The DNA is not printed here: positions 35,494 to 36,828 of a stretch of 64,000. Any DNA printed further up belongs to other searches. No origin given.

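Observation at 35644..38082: In-frame fusion of adenosine kinase and S-adenosylhomocysteine hydrolase (812 aa): a Rosetta-stone link for the methyl cycle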

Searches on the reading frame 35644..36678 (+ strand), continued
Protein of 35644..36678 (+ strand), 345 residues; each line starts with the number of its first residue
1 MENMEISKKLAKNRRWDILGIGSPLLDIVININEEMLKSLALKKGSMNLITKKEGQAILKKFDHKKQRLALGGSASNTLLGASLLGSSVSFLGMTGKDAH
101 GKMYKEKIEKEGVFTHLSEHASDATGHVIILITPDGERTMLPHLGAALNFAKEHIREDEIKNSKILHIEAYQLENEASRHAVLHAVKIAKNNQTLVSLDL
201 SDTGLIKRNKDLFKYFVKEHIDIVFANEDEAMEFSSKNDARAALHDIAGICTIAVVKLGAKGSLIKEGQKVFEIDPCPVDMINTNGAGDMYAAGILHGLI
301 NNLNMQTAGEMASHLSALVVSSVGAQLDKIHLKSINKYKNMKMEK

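Call 73: fold_search(model_id=the predicted structure, library=pdb)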
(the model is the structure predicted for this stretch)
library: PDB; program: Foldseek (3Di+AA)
matches with E <= 10: 1626; with E <= 0.001: 401
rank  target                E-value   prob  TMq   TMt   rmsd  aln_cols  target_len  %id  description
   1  4e3a_A                2.9e-36  1.00  0.89  0.93   1.7       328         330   26  CRYSTAL STRUCTURE OF probable sugar kinase protein from Rhizobium etli CFN 42 (released 2012-03-21)
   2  3ubo_B                6.7e-36  1.00  0.89  0.93   1.7       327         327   27  The crystal structure of adenosine kinase from Sinorhizobium meliloti (released 2011-11-09)
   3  4k8k_A                8.0e-36  1.00  0.89  0.93   1.7       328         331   26  Crystal structure of probable sugar kinase protein from Rhizobium etli CFN 42 complexed with 1-(4-methoxyphenyl)-1-cyc (released 2013-05-01)
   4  4k8p_A                1.0e-35  1.00  0.90  0.93   1.8       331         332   26  Crystal structure of probable sugar kinase protein from Rhizobium etli CFN 42 complexed with 2-ethylbenzyl alcohol (released 2013-05-01)
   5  3ubo_A                7.0e-34  1.00  0.87  0.89   1.4       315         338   28  The crystal structure of adenosine kinase from Sinorhizobium meliloti (released 2011-11-09)
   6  9fw6_B                1.1e-26  1.00  0.83  0.86   2.1       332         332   22  A ternary complex of plant adenosine kinase 1 from moss Physcomitrella patens (PpADK1) with adenosine and ADP (released 2025-04-09)
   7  9fw6_A                1.6e-26  1.00  0.83  0.85   2.1       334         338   22  A ternary complex of plant adenosine kinase 1 from moss Physcomitrella patens (PpADK1) with adenosine and ADP (released 2025-04-09)
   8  1lij                  2.4e-26  1.00  0.81  0.85   2.7       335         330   25  STRUCTURE OF T. GONDII ADENOSINE KINASE BOUND TO PRODRUG 2 7-IODOTUBERCIDIN AND AMP-PCP (released 2002-05-15)
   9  1lii                  3.7e-26  1.00  0.81  0.85   2.7       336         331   26  STRUCTURE OF T. GONDII ADENOSINE KINASE BOUND TO ADENOSINE 2 AND AMP-PCP (released 2002-05-15)
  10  4dc3_B                3.7e-26  1.00  0.82  0.83   2.6       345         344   23  Adenosine kinase from Schistosoma mansoni in complex with 2-fluoroadenosine (released 2012-11-28)
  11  3otx_A                3.9e-26  1.00  0.82  0.84   2.8       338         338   22  Crystal Structure of Trypanosoma brucei rhodesiense Adenosine Kinase Complexed with Inhibitor AP5A (released 2011-06-29)
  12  6vwo                  4.1e-26  1.00  0.81  0.73   3.1       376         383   20  Crystal structure of E. coli guanosine kinase (released 2020-10-07)
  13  3otx_B                6.2e-26  1.00  0.82  0.83   2.6       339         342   22  Crystal Structure of Trypanosoma brucei rhodesiense Adenosine Kinase Complexed with Inhibitor AP5A (released 2011-06-29)
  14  8rpa                  8.4e-26  1.00  0.83  0.84   2.2       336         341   23  Crystal structure of Zea mays adenosine kinase 3 (ZmADK3) in complex with AP5A (released 2025-01-29)
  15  3loo_A                1.5e-25  1.00  0.80  0.83   2.2       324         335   21  Crystal structure of Anopheles gambiae adenosine kinase in complex with P1,P4-di(adenosine-5) tetraphosphate (released 2011-02-02)
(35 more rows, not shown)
